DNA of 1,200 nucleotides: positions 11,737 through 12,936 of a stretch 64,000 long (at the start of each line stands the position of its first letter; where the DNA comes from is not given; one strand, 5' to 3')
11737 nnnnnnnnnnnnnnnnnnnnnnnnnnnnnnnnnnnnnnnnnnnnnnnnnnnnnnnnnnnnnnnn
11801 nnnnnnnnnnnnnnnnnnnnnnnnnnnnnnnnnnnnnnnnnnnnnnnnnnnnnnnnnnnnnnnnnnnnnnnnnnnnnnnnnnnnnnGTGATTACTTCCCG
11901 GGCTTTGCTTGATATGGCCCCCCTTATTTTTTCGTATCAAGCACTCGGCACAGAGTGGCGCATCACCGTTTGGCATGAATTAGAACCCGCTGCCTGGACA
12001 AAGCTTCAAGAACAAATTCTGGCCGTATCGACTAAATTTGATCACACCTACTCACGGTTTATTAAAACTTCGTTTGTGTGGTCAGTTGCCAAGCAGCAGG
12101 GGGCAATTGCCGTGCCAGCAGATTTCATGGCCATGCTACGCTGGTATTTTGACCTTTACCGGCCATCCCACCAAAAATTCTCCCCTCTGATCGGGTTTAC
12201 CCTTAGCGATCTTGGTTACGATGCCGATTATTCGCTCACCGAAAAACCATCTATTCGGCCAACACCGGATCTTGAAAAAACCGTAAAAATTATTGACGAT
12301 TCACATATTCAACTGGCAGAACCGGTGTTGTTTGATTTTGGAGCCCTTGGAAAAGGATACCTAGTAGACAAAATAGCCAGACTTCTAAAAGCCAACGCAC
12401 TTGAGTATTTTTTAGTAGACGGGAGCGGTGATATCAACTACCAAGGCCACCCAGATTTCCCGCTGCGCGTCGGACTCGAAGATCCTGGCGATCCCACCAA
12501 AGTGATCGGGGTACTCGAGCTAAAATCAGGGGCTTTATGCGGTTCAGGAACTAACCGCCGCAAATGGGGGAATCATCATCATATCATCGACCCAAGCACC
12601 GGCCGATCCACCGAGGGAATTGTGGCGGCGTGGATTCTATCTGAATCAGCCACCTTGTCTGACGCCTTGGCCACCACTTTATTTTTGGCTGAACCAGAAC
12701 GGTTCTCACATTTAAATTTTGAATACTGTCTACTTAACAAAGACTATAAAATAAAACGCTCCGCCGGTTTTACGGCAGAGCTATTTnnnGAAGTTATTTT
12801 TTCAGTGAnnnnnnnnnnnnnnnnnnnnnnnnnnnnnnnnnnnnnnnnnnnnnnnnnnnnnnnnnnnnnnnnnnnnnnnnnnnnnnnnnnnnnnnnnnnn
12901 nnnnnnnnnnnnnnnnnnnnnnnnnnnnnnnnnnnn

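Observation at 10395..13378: Putative flavinylation/extracytoplasmic electron-transfer module in a streamlined genome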

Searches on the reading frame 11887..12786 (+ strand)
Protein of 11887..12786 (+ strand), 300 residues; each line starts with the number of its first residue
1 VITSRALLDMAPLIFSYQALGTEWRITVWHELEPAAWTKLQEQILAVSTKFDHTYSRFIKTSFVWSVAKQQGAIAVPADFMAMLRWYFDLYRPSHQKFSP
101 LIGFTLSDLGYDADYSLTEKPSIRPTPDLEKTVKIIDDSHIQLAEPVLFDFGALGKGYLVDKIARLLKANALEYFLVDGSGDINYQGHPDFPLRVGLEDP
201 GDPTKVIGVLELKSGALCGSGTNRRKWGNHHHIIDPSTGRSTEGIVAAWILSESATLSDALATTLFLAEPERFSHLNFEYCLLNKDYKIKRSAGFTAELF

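Call 3: search_protein_families(library=pfam, proteins=[window:11887-12786:+], max_evalue=0.01)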
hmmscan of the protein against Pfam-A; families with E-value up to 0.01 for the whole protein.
window:11887-12786:+ (300 aa): 1 family
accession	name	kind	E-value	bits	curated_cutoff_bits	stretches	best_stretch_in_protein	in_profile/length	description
PF02424.20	ApbE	-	8.7e-42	143.9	25.6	1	20-274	1-252/266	ApbE family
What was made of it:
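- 11887..12789 (+): ApbE-family FAD:protein FMN transferase, leaderless. The longest possible ORF starts at GTG 11887. The 291-aa form held in the database (source NCBI) starts at ATG 11914, 1 nt after the stop codon of F. PF02424 E 8.7e-42, domain starting at residue 20 (call 3).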

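Call 4: search_protein_families(library=ncbifam, proteins=[window:11887-12786:+], max_evalue=0.01)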
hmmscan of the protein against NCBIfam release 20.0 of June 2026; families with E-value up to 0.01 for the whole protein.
window:11887-12786:+ (300 aa): 1 family
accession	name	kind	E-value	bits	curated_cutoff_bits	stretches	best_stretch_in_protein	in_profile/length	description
NF007774.0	PRK10461.1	equivalog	6.1e-13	48.4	498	1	139-275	170-315/351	FAD:protein FMN transferase ApbE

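Call 17: find_homologous_proteins(query=window:11887-12786:+, max_evalue=1e-10)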
Query window:11887-12786:+ (300 aa): 601 proteins with E <= 1e-10 among 1921 candidates; the best 120 are listed.
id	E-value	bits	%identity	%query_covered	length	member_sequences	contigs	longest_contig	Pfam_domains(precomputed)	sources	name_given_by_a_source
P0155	2.1e-196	669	100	97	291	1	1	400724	PF02424.21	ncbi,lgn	-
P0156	3.2e-136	471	70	97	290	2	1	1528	PF02424.21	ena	-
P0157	1.8e-113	397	59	97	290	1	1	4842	PF02424.21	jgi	-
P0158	1.6e-111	390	58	95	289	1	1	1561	PF02424.21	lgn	-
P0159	1.6e-111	390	60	96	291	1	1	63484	PF02424.21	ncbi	-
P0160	8.2e-111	388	60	94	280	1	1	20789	PF02424.21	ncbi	-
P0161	5.4e-109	382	57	97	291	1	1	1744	PF02424.21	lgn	-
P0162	6.9e-108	378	58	96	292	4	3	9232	PF02424.21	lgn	-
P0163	1.3e-105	371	53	97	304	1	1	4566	PF02424.21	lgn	-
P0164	5.9e-105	369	57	95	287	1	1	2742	PF02424.21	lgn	-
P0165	1.8e-104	367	56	96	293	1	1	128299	PF02424.21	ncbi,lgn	-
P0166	3.2e-104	366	56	96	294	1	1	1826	PF02424.21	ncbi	-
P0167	3.8e-104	366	57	96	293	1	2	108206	PF02424.21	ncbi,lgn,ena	-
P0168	1.3e-103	364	57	97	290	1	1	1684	PF02424.21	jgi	jgi:FAD:protein FMN transferase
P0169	1.5e-103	364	56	95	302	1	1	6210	PF02424.21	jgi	-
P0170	1.9e-103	364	55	95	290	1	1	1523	PF02424.21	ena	-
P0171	4.7e-103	363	54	95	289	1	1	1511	PF02424.21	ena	-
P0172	5.5e-103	362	55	97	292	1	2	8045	PF02424.21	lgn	-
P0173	5.9e-103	362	55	95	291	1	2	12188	PF02424.21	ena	-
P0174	1.0e-102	361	54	96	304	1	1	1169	PF02424.21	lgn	-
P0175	3.5e-102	360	55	97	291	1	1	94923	PF02424.21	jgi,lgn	jgi:thiamine biosynthesis lipoprotein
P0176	6.9e-102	359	56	95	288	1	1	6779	PF02424.21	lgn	-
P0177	1.3e-101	358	54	96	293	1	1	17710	PF02424.21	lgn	-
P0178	1.9e-101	357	55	97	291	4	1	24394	PF02424.21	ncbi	-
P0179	4.3e-101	356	55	95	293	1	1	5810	PF02424.21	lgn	-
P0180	5.4e-101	356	55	95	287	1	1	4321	PF02424.21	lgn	-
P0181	6.8e-101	355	55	96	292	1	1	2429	PF02424.21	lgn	-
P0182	1.2e-100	355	54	96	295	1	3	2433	PF02424.21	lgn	-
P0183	2.0e-100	354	52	98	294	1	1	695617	PF02424.21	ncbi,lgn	-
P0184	2.5e-100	354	54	97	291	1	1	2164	PF02424.21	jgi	jgi:thiamine biosynthesis lipoprotein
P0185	3.6e-100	353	54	95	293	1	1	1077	PF02424.21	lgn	-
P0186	4.4e-100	353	54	96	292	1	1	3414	PF02424.21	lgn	-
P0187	8.1e-100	352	55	96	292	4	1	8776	PF02424.21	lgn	-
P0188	1.1e-99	351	51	97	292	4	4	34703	PF02424.21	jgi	jgi:thiamine biosynthesis lipoprotein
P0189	2.0e-99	351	57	94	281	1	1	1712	PF02424.21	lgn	-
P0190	2.4e-99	350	54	95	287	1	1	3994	PF02424.21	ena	-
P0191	2.4e-99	350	54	97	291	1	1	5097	PF02424.21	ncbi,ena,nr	ncbi:MAG TPA: FAD:protein FMN transferase [Candidatus Woesebacteria bacterium]|nr:FAD:protein FMN tr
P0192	2.4e-99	350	54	96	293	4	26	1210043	PF02424.21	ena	-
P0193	2.5e-99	350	55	94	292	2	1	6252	PF02424.21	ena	-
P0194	2.9e-99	350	53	97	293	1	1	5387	PF02424.21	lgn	-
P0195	3.4e-99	350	53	95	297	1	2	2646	PF02424.21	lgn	-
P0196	4.0e-99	350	57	94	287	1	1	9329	PF02424.21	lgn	-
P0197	5.8e-99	349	58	95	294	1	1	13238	PF02424.21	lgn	-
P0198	6.8e-99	349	55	95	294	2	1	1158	PF02424.21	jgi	jgi:FAD:protein FMN transferase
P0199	7.5e-99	349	54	98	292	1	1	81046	PF02424.21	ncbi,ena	-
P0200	1.0e-98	348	55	95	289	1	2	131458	PF02424.21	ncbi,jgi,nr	ncbi:FAD:protein FMN transferase [Candidatus Parcubacteria bacterium]|nr:MAG: FAD:protein FMN transf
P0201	1.1e-98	348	54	94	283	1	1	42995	PF02424.21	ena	-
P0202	1.5e-98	348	54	96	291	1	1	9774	PF02424.21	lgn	-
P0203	1.6e-98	348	53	96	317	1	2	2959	PF02424.21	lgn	-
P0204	2.0e-98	347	55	97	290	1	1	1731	PF02424.21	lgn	-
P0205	2.3e-98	347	56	95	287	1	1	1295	PF02424.21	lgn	-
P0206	2.3e-98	347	55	97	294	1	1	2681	PF02424.21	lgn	-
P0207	2.4e-98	347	54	97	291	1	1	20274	PF02424.21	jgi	-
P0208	3.3e-98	347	56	96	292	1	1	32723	PF02424.21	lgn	-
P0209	3.6e-98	346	53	97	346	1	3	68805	PF02424.21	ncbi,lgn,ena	-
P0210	6.4e-98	346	54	97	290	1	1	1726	PF02424.21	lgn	-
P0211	6.8e-98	346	54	94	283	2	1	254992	PF02424.21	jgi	jgi:FAD:protein FMN transferase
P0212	9.1e-98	345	54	98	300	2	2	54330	PF02424.21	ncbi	-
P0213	9.3e-98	345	54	95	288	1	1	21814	PF02424.21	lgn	-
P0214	1.1e-97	345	50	98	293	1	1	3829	PF02424.21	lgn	-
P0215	1.8e-97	344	54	94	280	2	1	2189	PF02424.21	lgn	-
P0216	1.9e-97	344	53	95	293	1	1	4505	PF02424.21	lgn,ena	-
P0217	2.3e-97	344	54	95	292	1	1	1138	PF02424.21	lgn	-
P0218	2.7e-97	344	53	98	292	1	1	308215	PF02424.21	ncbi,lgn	-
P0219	3.5e-97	343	54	96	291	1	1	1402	PF02424.21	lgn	-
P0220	3.7e-97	343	53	97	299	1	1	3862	PF02424.21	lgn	-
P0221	3.7e-97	343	51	96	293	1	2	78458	PF02424.21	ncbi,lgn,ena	-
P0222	3.9e-97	343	54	94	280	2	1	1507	PF02424.21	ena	-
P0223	7.1e-97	342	54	97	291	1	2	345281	PF02424.21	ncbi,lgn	-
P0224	7.2e-97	342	52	96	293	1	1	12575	PF02424.21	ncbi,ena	-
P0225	8.2e-97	342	54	96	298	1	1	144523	PF02424.21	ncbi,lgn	-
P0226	1.1e-96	342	53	95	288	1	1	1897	PF02424.21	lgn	-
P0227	1.1e-96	342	54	97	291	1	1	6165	PF02424.21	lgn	-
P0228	1.8e-96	341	54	97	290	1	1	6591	PF02424.21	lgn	-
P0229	2.5e-96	340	53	95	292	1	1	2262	PF02424.21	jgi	jgi:FAD:protein FMN transferase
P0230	2.9e-96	340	53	97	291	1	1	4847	PF02424.21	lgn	-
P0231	3.5e-96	340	51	97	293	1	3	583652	PF02424.21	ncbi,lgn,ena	-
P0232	6.6e-96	339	52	95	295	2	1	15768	PF02424.21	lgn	-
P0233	6.8e-96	339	51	94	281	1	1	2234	PF02424.21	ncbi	-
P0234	6.8e-96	339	53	97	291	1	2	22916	PF02424.21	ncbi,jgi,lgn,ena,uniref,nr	ncbi:hypothetical protein COU89_02135 [Candidatus Roizmanbacteria bacterium CG10_big_fil_rev_8_21_14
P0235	6.8e-96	339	55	94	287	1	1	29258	PF02424.21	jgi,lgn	jgi:thiamine biosynthesis lipoprotein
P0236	1.5e-95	338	52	98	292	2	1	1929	PF02424.21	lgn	-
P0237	1.6e-95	338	53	97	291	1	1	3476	PF02424.21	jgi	jgi:FAD:protein FMN transferase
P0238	2.1e-95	337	52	98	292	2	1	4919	PF02424.21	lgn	-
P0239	2.7e-95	337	53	95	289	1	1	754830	PF02424.21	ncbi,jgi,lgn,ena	jgi:thiamine biosynthesis lipoprotein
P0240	3.0e-95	337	52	95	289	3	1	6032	PF02424.21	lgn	-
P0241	4.7e-95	336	54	95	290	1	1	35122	PF02424.21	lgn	-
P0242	4.7e-95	336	54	97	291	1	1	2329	PF02424.21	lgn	-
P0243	6.0e-95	336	52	95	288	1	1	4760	PF02424.21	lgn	-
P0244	6.8e-95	336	52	97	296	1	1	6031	PF02424.21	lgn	-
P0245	8.6e-95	335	51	95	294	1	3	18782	PF02424.21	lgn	-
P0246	1.1e-94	335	53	95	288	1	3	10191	PF02424.21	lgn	-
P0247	1.1e-94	335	55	93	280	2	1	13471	PF02424.21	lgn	-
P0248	1.3e-94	335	54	94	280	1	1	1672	PF02424.21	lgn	-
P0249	1.4e-94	335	51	97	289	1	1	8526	PF02424.21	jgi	jgi:FAD:protein FMN transferase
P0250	1.9e-94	334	53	96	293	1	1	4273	PF02424.21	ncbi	-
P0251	2.2e-94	334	52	97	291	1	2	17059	PF02424.21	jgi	jgi:thiamine biosynthesis lipoprotein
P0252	2.3e-94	334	52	97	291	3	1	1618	PF02424.21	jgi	jgi:thiamine biosynthesis lipoprotein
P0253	2.3e-94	334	53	95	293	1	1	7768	PF02424.21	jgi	jgi:FAD:protein FMN transferase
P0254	2.4e-94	334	53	97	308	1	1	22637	PF02424.21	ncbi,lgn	-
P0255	3.0e-94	334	53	97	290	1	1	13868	PF02424.21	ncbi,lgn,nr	ncbi:MAG TPA: FAD:protein FMN transferase [Patescibacteria group bacterium]|nr:FAD:protein FMN trans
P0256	3.8e-94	333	51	97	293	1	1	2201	PF02424.21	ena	-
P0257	3.9e-94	333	55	94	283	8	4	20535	PF02424.21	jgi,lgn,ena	-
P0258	4.2e-94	333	49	97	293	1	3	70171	PF02424.21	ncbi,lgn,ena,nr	ncbi:FAD:protein FMN transferase [Candidatus Peribacteria bacterium]|nr:FAD:protein FMN transferase 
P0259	4.9e-94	333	52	97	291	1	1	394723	PF02424.21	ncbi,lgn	-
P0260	6.3e-94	333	53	94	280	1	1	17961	PF02424.21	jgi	jgi:FAD:protein FMN transferase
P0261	8.0e-94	332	52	94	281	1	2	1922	PF02424.21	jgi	jgi:thiamine biosynthesis lipoprotein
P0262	1.1e-93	332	51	97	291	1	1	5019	PF02424.21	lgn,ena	-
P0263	1.2e-93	332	52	95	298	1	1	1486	PF02424.21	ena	-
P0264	1.2e-93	332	53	97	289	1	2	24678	PF02424.21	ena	-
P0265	1.3e-93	331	51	97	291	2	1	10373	PF02424.21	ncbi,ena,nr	ncbi:MAG TPA: FAD:protein FMN transferase [Candidatus Peribacteria bacterium]|nr:FAD:protein FMN tra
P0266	1.6e-93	331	52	95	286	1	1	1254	PF02424.21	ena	-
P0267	1.8e-93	331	52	97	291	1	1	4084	PF02424.21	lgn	-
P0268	1.8e-93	331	52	96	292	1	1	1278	PF02424.21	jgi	jgi:thiamine biosynthesis lipoprotein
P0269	1.8e-93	331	52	97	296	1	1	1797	PF02424.21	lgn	-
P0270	2.3e-93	331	51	97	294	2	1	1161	PF02424.21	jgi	jgi:thiamine biosynthesis lipoprotein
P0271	2.5e-93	331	52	97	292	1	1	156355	PF02424.21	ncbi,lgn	-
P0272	3.2e-93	330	52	97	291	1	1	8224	PF02424.21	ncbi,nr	ncbi:MAG: FAD:protein FMN transferase [Candidatus Roizmanbacteria bacterium]|nr:FAD:protein FMN tran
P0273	3.3e-93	330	52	97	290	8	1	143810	PF02424.21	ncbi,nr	ncbi:FAD:protein FMN transferase [Candidatus Woesebacteria bacterium]|nr:FAD:protein FMN transferase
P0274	3.7e-93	330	53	96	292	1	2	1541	PF02424.21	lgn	-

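Call 50: search_solved_structures(query=window:11887-12786:+, max_evalue=0.001, show_alignments=3)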
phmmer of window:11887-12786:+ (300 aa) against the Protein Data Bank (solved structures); distinct sequences matched with E-value up to 0.001: 13.
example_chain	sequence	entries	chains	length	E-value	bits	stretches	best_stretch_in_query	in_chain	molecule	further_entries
1vrm_A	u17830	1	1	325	1.8e-16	63.3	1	20-268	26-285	hypothetical protein TM1553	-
4xgw_A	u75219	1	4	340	2.4e-12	49.8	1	134-274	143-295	FAD:protein FMN transferase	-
2o18_A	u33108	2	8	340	8.9e-12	48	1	134-274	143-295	Thiamine biosynthesis lipoprotein apbE | FAD:protein FMN transferase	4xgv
4xgx_A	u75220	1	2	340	1e-11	47.8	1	135-274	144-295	FAD:protein FMN transferase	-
4xdt_A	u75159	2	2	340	2.3e-11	46.6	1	20-279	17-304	FAD:protein FMN transferase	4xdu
5mgy_H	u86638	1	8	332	2.8e-11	46.3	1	136-273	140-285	FAD:protein FMN transferase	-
7esa_A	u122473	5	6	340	6.5e-11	45.1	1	123-267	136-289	FAD:protein FMN transferase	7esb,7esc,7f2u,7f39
4ifu_A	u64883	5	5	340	7.7e-11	44.9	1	131-279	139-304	FAD:protein FMN transferase | Thiamine biosynthesis lipoprotein ApbE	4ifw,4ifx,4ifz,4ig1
7mgt_A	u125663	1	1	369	9.8e-11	44.5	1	132-279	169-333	FAD:protein FMN transferase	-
6nxi_A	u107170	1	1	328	1.7e-10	43.7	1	147-272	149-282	FAD:protein FMN transferase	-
4xdr_A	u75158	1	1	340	9.8e-10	41.2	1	131-279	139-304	FAD:protein FMN transferase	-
6nxj_A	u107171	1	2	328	3.6e-09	39.4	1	147-272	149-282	FAD:protein FMN transferase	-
3pnd_A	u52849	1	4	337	1.9e-08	37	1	146-267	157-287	Thiamine biosynthesis lipoprotein ApbE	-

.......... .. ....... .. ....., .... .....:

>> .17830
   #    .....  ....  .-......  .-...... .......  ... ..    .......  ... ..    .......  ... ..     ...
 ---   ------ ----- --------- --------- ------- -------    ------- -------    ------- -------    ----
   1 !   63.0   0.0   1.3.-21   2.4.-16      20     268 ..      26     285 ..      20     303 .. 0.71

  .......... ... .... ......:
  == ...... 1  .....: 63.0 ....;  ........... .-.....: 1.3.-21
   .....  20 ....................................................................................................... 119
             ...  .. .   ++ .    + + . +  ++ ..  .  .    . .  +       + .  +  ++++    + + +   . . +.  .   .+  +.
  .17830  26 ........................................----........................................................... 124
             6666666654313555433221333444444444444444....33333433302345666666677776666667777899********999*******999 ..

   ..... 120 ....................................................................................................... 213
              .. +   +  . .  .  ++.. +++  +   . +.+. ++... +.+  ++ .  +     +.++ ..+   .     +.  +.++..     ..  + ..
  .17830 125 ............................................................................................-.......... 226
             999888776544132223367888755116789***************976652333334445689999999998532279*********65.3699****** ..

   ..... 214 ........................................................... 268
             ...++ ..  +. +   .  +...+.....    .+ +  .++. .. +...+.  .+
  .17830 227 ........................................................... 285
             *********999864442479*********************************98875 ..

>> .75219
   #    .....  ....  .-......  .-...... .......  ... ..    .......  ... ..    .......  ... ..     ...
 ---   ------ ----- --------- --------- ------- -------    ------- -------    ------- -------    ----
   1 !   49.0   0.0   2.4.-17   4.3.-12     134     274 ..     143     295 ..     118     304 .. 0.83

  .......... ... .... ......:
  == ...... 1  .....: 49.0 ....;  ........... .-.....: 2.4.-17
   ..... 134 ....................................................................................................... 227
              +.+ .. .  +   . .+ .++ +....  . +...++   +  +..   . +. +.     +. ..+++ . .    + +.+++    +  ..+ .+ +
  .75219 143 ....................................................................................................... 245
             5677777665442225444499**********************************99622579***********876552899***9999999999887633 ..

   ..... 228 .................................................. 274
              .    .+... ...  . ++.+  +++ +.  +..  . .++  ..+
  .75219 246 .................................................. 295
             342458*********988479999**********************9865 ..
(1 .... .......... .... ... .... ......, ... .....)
